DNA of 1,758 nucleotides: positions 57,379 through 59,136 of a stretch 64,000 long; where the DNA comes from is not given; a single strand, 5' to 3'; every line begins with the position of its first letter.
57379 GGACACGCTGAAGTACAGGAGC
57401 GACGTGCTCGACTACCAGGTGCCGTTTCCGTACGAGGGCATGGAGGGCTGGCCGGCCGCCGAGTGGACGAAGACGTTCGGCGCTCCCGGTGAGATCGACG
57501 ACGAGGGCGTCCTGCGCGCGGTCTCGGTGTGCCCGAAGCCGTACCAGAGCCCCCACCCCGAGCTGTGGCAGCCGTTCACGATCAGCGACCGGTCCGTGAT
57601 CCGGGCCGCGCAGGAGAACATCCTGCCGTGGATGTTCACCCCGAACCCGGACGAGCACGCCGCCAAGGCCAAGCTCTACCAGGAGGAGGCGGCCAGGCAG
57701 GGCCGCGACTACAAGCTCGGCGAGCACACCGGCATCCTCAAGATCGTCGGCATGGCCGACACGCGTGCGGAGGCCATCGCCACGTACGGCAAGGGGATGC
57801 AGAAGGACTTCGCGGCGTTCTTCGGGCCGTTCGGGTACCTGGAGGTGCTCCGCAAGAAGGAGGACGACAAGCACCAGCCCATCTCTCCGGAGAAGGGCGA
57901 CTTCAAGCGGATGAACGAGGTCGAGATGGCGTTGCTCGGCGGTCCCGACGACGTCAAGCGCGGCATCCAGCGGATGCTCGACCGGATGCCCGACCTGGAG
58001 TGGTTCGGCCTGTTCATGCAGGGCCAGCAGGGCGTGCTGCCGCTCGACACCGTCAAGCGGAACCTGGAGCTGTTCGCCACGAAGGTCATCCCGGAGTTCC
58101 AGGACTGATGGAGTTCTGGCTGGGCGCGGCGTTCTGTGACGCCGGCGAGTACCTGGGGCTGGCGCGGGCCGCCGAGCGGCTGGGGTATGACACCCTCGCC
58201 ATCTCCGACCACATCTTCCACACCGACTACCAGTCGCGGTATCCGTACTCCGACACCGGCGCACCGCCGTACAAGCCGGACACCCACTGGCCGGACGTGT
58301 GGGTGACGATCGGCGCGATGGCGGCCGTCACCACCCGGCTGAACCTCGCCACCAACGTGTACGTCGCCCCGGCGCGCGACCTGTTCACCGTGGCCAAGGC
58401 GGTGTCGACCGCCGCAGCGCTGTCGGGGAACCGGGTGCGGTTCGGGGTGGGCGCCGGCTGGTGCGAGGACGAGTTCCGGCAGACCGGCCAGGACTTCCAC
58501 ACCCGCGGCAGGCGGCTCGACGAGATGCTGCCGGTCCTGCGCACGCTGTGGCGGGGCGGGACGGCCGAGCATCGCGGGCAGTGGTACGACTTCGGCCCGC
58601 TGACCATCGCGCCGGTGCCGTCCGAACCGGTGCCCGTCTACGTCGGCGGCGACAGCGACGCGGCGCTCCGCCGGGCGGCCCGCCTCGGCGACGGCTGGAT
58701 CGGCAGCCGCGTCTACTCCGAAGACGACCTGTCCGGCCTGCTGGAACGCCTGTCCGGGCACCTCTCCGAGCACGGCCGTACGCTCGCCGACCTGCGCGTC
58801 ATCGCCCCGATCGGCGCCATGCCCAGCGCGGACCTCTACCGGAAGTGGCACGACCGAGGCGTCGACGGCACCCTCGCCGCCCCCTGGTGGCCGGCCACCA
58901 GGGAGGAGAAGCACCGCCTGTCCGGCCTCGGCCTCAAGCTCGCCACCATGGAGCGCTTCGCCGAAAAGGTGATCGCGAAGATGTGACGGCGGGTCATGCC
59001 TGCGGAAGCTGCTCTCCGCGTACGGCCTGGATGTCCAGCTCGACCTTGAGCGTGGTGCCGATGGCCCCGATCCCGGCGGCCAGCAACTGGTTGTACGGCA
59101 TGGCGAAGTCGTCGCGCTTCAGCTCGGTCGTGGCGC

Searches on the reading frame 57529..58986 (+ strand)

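Call 79: search_protein_families(library=pfam, proteins=[window:57529-58986:+], max_evalue=0.00001)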
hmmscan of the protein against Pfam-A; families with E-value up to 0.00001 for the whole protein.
window:57529-58986:+ (485 aa): 1 family
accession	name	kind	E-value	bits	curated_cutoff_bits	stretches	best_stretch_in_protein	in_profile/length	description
PF00296.26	Bac_luciferase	-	9.7e-44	150.4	27.9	1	205-428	22-226/314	Luciferase-like monooxygenase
